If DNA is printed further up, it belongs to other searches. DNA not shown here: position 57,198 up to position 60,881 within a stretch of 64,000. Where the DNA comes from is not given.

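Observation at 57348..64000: PLD-nuclease/SNF2-helicase fusion + DUF1016 nuclease + Eco57I-like methyltransferase: candidate uncharacterised ATP-dependent restriction-like defence system beside an integration hotspot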

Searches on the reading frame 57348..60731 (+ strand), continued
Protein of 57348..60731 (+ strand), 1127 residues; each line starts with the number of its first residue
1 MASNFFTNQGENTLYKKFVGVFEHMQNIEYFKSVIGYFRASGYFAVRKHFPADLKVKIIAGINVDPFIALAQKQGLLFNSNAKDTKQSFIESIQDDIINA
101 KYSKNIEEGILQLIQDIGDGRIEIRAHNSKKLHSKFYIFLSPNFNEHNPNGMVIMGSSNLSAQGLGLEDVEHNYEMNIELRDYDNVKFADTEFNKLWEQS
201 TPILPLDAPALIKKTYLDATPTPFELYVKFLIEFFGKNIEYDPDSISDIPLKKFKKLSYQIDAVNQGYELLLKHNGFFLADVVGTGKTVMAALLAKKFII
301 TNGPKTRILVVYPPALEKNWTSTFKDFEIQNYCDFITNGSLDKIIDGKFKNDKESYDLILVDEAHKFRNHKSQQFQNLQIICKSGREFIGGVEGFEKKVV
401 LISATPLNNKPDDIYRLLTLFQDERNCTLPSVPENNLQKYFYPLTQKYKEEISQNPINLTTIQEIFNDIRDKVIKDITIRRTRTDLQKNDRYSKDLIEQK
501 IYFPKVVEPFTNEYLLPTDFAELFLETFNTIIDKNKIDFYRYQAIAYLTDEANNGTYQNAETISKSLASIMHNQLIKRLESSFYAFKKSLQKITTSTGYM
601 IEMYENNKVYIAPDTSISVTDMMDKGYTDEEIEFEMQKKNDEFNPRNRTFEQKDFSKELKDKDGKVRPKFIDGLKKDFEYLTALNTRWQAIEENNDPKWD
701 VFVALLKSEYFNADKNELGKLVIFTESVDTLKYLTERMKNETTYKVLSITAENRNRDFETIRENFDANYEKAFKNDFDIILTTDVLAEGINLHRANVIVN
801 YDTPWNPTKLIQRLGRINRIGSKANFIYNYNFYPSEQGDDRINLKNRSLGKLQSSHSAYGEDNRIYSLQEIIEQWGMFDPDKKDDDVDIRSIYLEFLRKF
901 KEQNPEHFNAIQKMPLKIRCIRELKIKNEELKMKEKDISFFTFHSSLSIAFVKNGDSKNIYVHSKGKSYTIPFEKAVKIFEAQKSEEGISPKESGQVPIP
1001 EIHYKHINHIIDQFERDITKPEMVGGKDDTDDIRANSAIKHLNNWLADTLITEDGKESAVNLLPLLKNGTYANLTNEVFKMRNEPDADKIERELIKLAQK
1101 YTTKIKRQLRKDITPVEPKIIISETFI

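Call 19: search_protein_families(library=padloc, proteins=[L004:13328-16957:+, L009:13274-16720:+, L004:16957-18909:+, L009:16720-18681:+, L009:18681-19367:+, L009:9707-9997:+, L019:18455-19843:+, L019:19843-21264:+], max_evalue=0.001)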
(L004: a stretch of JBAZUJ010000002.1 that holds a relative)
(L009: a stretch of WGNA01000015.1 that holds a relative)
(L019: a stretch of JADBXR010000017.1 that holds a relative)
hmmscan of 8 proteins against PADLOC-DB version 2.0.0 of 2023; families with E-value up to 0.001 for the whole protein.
L004:13328-16957:+ (1210 aa): 39 families (the best 25 are shown)
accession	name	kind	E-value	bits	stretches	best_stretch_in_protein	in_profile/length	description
PDLC03612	REase_MTase_IIG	-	1.2e-77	260.2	2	498-1142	586-1236/1247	Type IIG restriction enzyme-methyltransferase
PDLC03596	REase_MTase_IIG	-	1e-76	256.9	4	53-378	60-397/1148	Type IIG restriction enzyme-methyltransferase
PDLC03601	REase_MTase_IIG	-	3.2e-67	225.2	2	230-555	230-559/1110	Type IIG restriction enzyme-methyltransferase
PDLC03609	REase_MTase_IIG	-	1.9e-28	96.8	2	241-554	229-533/1066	Type IIG restriction enzyme-methyltransferase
PDLC02521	PglX|PglXI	-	1.5e-27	94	2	659-854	442-637/1174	PglX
PDLC03604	REase_MTase_IIG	-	8e-24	81.7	2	674-1144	512-999/1011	Type IIG restriction enzyme-methyltransferase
PDLC02525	PglX|PglXI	-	9.9e-22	75.3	2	698-814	454-572/607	PglX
PDLC03600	REase_MTase_IIG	-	1e-21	74.7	2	699-855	496-652/1205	Type IIG restriction enzyme-methyltransferase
PDLC03629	REase_MTase_IIG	-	3.1e-21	73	2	679-805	554-688/1182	Type IIG restriction enzyme-methyltransferase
PDLC02643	DrmMI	-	6.2e-21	72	1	500-827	667-1002/1347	DrmMI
PDLC02524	PglX|PglXI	-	6.6e-17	59.2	2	700-809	298-405/722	PglX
PDLC03250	MTase_II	-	2e-16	57.8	1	699-1076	340-694/775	Type II methyltransferase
PDLC03245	MTase_II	-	6.4e-16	56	2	699-1100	158-543/577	Type II methyltransferase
PDLC03226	MTase_II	-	7.6e-16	55.8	1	638-1097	58-540/579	Type II methyltransferase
PDLC03248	MTase_II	-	1.1e-15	55.4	1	698-1134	84-515/521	Type II methyltransferase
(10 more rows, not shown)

L009:13274-16720:+ (1149 aa): 40 families (the best 25 are shown)
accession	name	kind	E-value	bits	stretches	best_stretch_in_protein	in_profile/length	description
PDLC03596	REase_MTase_IIG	-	1.6e-153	511.3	3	654-1041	706-1094/1148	Type IIG restriction enzyme-methyltransferase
PDLC03601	REase_MTase_IIG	-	9e-123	409.2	1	231-1035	231-1056/1110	Type IIG restriction enzyme-methyltransferase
PDLC03612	REase_MTase_IIG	-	2.2e-80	269.2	3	658-1082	805-1234/1247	Type IIG restriction enzyme-methyltransferase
PDLC03609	REase_MTase_IIG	-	2.1e-49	166.2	2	656-1046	554-943/1066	Type IIG restriction enzyme-methyltransferase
PDLC03604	REase_MTase_IIG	-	2.5e-38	129.8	2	638-858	513-731/1011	Type IIG restriction enzyme-methyltransferase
PDLC03313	MTase_II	-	4.9e-30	102.6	1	657-1048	142-532/563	Type II methyltransferase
PDLC03629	REase_MTase_IIG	-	6.5e-28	95.1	2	657-775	568-695/1182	Type IIG restriction enzyme-methyltransferase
PDLC02521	PglX|PglXI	-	2.5e-24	83.4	1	389-856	247-677/1174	PglX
PDLC03335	MTase_II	-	1.2e-22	78.4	1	652-857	188-382/607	Type II methyltransferase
PDLC03245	MTase_II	-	6.6e-21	72.5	1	659-998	158-497/577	Type II methyltransferase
PDLC03226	MTase_II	-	4.1e-19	66.6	1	658-792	127-258/579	Type II methyltransferase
PDLC02643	DrmMI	-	3.9e-18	62.7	2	656-722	865-935/1347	DrmMI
PDLC03348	MTase_II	-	6.3e-18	62.7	2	660-786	347-467/727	Type II methyltransferase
PDLC02529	PglX|PglXI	-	1e-17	61.2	2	659-982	357-696/1189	PglX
PDLC02525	PglX|PglXI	-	2.3e-17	60.9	2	389-522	231-342/607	PglX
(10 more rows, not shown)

L004:16957-18909:+ (651 aa): 9 families
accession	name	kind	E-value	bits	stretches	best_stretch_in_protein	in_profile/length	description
PDLC04135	mad3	-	1.1e-08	33.1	1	4-42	1-38/374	mads_3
PDLC02335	AbiLi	-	4.6e-08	30.5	1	8-369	53-242/326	AbiLi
PDLC00268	PtuA1|PtuA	-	4.5e-06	24.3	1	2-76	2-77/411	AAA ATPase domain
PDLC03878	NsnB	-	5.6e-06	24.3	1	5-62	2-52/345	-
PDLC00090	GajA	-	3.3e-05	20.8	1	4-52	2-50/659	AAA ATPase domain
PDLC02980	AriA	-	5.3e-05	21.3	0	30-74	3-49/304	-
PDLC00277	PtuA1|PtuA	-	6.2e-05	20.4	1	4-48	2-45/423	AAA ATPase domain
PDLC00271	PtuA1|PtuA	-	8e-05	20.3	1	4-54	2-51/421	AAA ATPase domain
PDLC00278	PtuA1|PtuA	-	0.00022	18.6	1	4-43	2-40/436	AAA ATPase domain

L009:16720-18681:+ (654 aa): 11 families
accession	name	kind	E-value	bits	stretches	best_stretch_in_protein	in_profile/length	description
PDLC04135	mad3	-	1e-06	26.6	1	4-331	2-313/374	mads_3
PDLC02979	AriA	-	7.4e-06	24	1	4-104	3-87/373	-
PDLC00091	GajA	-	3.3e-05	20.9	1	13-107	9-94/627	AAA ATPase domain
PDLC00090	GajA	-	4e-05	20.5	1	4-101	3-89/659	AAA ATPase domain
PDLC02980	AriA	-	6.7e-05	21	1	33-372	3-297/304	-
PDLC00271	PtuA1|PtuA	-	0.00015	19.5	1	4-87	3-81/421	AAA ATPase domain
PDLC02913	ATPase_I-A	-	0.00033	17.9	1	4-92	54-136/508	-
PDLC00268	PtuA1|PtuA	-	0.00058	17.4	1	25-133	21-134/411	AAA ATPase domain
PDLC00278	PtuA1|PtuA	-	0.0007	17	0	3-97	2-90/436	AAA ATPase domain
PDLC00299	PtuA1|PtuA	-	0.00072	16.6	1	5-94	56-140/535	AAA ATPase domain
PDLC02335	AbiLi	-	0.00092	16.4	0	4-52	50-99/326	AbiLi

L009:18681-19367:+ (229 aa): 0 families

L009:9707-9997:+ (97 aa): 8 families
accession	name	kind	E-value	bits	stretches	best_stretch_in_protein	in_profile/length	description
PDLC04142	capH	-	3.9e-07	29.1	1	1-68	3-66/103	capH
PDLC02926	HTH_VI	-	2.5e-05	22.5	1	6-93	3-84/92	-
PDLC03665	Control_protein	-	3.5e-05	22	1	6-63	10-68/77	control protein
PDLC04775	PDC-M69A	-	4.8e-05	21.8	1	5-64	8-67/113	-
PDLC03954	RmrA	-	0.00013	19.1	1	6-61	12-67/380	-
PDLC03664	Control_protein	-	0.00029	19.2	1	6-64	15-73/74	control protein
PDLC03953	RmrA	-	0.00032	18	1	2-58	3-59/373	-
PDLC03666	Control_protein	-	0.00037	18.9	1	6-68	8-70/77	control protein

L019:18455-19843:+ (463 aa): 5 families
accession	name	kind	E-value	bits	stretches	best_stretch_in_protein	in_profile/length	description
PDLC02415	Aga_REase-PNTD1-PNTD2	-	3.7e-104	346.9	1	3-454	11-421/423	Class I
PDLC02399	Aga_REase-PNTD1-PNTD2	-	9.2e-66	220.7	1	140-449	173-460/463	Class I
PDLC02398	Aga_REase-PNTD1-PNTD2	-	1e-34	118.3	1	208-449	193-421/429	Class I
PDLC02402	Aga_SIR2-PNTD1-PNTD2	-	2.3e-10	37.3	1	217-369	624-768/876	Class I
PDLC02418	Aga_SIR2-Kinase-PNTD1-PNTD2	-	3.5e-09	33.4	1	217-370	502-647/756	Class I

L019:19843-21264:+ (474 aa): 14 families
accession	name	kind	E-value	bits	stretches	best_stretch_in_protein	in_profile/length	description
PDLC02376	pAgo_I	-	5.1e-178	590.9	1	1-474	1-455/455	Class I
PDLC02436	pAgo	-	2.7e-120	400.3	1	5-473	9-459/460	-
PDLC02378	pAgo_I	-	5.7e-81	270.8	1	2-474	3-493/493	Class I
PDLC02392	pAgo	-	6.5e-62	207.5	1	128-474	6-346/346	-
PDLC02377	pAgo_I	-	8.5e-51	171.1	1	4-471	9-454/457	Class I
PDLC02384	pAgo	-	1.3e-47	160.7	1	19-473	590-1029/1030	-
PDLC02420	Aga_SIR2-PNTD1-PNTD2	-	7.8e-37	125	1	17-463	566-999/1010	Class I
PDLC02397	pAgo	-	1.1e-14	52.2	1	186-460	316-566/578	-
PDLC02428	PprPIWI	-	5.1e-14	49.9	1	178-455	395-647/666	-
PDLC02385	pAgo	-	5.4e-09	33.4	1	213-468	414-666/674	-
PDLC02394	pAgo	-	3.4e-08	29.7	1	235-453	875-1094/1121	-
PDLC02379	pAgo_II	-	2.1e-05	21.2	0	370-458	613-700/724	Class II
PDLC02386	pAgo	-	2.1e-05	21.2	1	220-362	461-592/697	-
PDLC02391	pAgo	-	6.5e-05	19.3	1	304-453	570-720/742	-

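Call 20: search_protein_families(library=pfam, proteins=[L004:13328-16957:+, L009:13274-16720:+, L004:16957-18909:+, L009:16720-18681:+, L009:18681-19367:+, L009:9707-9997:+, L019:18455-19843:+, L019:19843-21264:+], max_evalue=0.01)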
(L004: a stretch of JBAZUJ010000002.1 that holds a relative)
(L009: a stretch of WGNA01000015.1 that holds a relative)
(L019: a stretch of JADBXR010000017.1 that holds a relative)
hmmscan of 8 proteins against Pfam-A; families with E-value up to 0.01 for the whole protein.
L004:13328-16957:+ (1210 aa): 6 families
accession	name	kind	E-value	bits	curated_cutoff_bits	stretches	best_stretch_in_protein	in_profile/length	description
PF07669.17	Eco57I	-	2e-34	119.6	25.3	1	507-791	2-171/171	Eco57I restriction-modification methylase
PF02384.22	N6_Mtase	-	5.8e-17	62.4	20.4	1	697-874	123-294/311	N-6 DNA Methylase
PF12950.13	TaqI_C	-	1.9e-08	35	26.5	1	982-1086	32-117/118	TaqI-like C-terminal specificity domain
PF20473.4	MmeI_Mtase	-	1.1e-06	28.5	27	1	448-528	12-85/259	MmeI, DNA-methyltransferase domain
PF20465.4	MmeI_hel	-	0.0013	19.9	27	1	275-323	28-75/75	MmeI, helicase spacer domain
PF01170.24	UPF0020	-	0.0039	17.3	22.3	0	455-523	28-94/197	RMKL-like, methyltransferase domain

L009:13274-16720:+ (1149 aa): 6 families
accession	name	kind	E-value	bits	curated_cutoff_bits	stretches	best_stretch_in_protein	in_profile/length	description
PF07669.17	Eco57I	-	8.7e-41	140.3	25.3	1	507-754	2-171/171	Eco57I restriction-modification methylase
PF02384.22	N6_Mtase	-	3.4e-11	43.5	20.4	1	657-845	123-301/311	N-6 DNA Methylase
PF12950.13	TaqI_C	-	2e-07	31.7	26.5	1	917-1031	19-118/118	TaqI-like C-terminal specificity domain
PF01170.24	UPF0020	-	0.00066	19.9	22.3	0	457-523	30-94/197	RMKL-like, methyltransferase domain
PF20473.4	MmeI_Mtase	-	0.0011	18.6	27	1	445-528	9-85/259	MmeI, DNA-methyltransferase domain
PF20465.4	MmeI_hel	-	0.0029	18.8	27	1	276-323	29-75/75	MmeI, helicase spacer domain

L004:16957-18909:+ (651 aa): 4 families
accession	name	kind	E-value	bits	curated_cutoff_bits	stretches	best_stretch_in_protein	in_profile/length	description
PF02463.25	SMC_N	-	3.6e-08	33.6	40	1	5-49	2-48/220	RecF/RecN/SMC N terminal domain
PF13476.12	AAA_23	-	0.00016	22.8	27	1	7-53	1-47/201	AAA domain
PF13304.12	AAA_21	-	0.00016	22.3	27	0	31-61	4-26/304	AAA domain, putative AbiEii toxin, Type IV TA system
PF13555.12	AAA_29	-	0.00022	21.3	27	1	7-43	3-39/61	P-loop containing region of AAA domain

L009:16720-18681:+ (654 aa): 5 families
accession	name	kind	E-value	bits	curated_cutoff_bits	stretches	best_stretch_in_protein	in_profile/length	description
PF13476.12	AAA_23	-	4.7e-08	34.3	27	1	25-190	15-155/201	AAA domain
PF02463.25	SMC_N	-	0.00037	20.4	40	1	22-331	16-188/220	RecF/RecN/SMC N terminal domain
PF13175.12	AAA_15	-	0.0018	18.4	32.1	1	31-78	25-68/374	AAA ATPase domain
PF13304.12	AAA_21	-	0.0022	18.5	27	1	34-329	4-286/304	AAA domain, putative AbiEii toxin, Type IV TA system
PF13555.12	AAA_29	-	0.0088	16.2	27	0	24-53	17-46/61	P-loop containing region of AAA domain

L009:18681-19367:+ (229 aa): 0 families

L009:9707-9997:+ (97 aa): 2 families
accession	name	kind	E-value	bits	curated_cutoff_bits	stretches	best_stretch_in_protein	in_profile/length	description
PF13560.12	HTH_31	-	4e-05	24.3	27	1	6-65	3-63/64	Helix-turn-helix domain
PF01381.28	HTH_3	-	4.3e-05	23.9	23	1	9-63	1-55/55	Helix-turn-helix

L019:18455-19843:+ (463 aa): 1 family
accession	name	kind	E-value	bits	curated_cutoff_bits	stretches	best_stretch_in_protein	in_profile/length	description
PF13271.11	DUF4062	-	1e-25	90.1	24.7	1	7-89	1-82/82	Domain of unknown function (DUF4062)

L019:19843-21264:+ (474 aa): 0 families

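Call 21: search_solved_structures(query=window:57348-60728:+, max_evalue=0.001)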
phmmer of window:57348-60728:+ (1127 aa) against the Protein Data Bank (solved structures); distinct sequences matched with E-value up to 0.001: 90 (the best 60 are shown).
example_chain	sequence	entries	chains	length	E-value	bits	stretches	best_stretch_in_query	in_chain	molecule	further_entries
1z63_A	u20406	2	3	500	9.8e-09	36.8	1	716-830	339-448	Helicase of the snf2/rad54 family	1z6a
6ftx_W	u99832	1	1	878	1.1e-08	36.7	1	769-876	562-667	Chromatin-remodeling ATPase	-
3mwy_W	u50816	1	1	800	3.1e-08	35.1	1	769-834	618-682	Chromo domain-containing protein 1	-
9n6h_K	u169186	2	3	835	3.7e-08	34.9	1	769-834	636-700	Chromo domain-containing protein 1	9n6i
1fuk_A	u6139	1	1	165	5.4e-08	34.3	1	718-829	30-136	EUKARYOTIC INITIATION FACTOR 4A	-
9n6k_L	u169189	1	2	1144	1.1e-07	33.4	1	769-834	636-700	Chromo domain-containing protein 1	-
5jxr_A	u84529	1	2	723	1.1e-07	33.3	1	768-834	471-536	Chromatin-remodeling complex ATPase-like protein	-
7tn2_W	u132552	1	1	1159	1.1e-07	33.3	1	769-834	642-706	Chromo domain-containing protein 1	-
6yvh_H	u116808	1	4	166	1.8e-07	32.6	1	718-828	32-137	Eukaryotic initiation factor 4A-III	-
9i9f_A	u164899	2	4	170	2.2e-07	32.3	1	720-825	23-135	Eukaryotic initiation factor 4A-I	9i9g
6jyl_K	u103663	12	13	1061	3.1e-07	31.8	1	769-825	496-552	ISWI chromatin-remodeling complex ATPase ISW1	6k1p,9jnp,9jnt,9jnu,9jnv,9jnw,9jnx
6iro_L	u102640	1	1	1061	3.1e-07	31.8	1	769-825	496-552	ISWI chromatin-remodeling complex ATPase ISW1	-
7x3t_V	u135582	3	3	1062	3.1e-07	31.8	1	769-825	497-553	ISWI chromatin-remodeling complex ATPase ISW1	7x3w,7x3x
1fuu_A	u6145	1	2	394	3.2e-07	31.8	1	719-829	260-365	YEAST INITIATION FACTOR 4A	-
2vso_A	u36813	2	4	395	3.2e-07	31.8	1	719-829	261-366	ATP-DEPENDENT RNA HELICASE EIF4A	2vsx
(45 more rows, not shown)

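Call 22: search_solved_structures(query=L009:13274-16720:+, max_evalue=0.01)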
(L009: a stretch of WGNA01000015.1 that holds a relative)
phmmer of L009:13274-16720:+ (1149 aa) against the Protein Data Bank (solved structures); distinct sequences matched with E-value up to 0.01: 7.
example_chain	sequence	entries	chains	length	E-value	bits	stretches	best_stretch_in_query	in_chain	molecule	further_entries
7lni_A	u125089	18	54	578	8.3e-18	66.9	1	659-1004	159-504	Site-specific DNA-methyltransferase (adenine-specific)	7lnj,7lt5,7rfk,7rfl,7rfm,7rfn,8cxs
8cxz_A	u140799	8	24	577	8.8e-18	66.8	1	659-1004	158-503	Site-specific DNA-methyltransferase (adenine-specific)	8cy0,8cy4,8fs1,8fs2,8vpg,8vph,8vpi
7qw5_A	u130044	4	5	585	1.7e-12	49.3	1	649-1055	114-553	Modification methylase BseCI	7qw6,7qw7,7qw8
1g38_A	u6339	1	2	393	0.0019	19.3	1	657-739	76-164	MODIFICATION METHYLASE TAQI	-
1aqj_A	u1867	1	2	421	0.0022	19.2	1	657-739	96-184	ADENINE-N6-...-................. TAQI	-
1aqi_A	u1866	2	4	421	0.0022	19.2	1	657-739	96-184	ADENINE-N6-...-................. TAQI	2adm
2ibs_A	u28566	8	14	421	0.0022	19.2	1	657-739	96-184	Modification methylase TaqI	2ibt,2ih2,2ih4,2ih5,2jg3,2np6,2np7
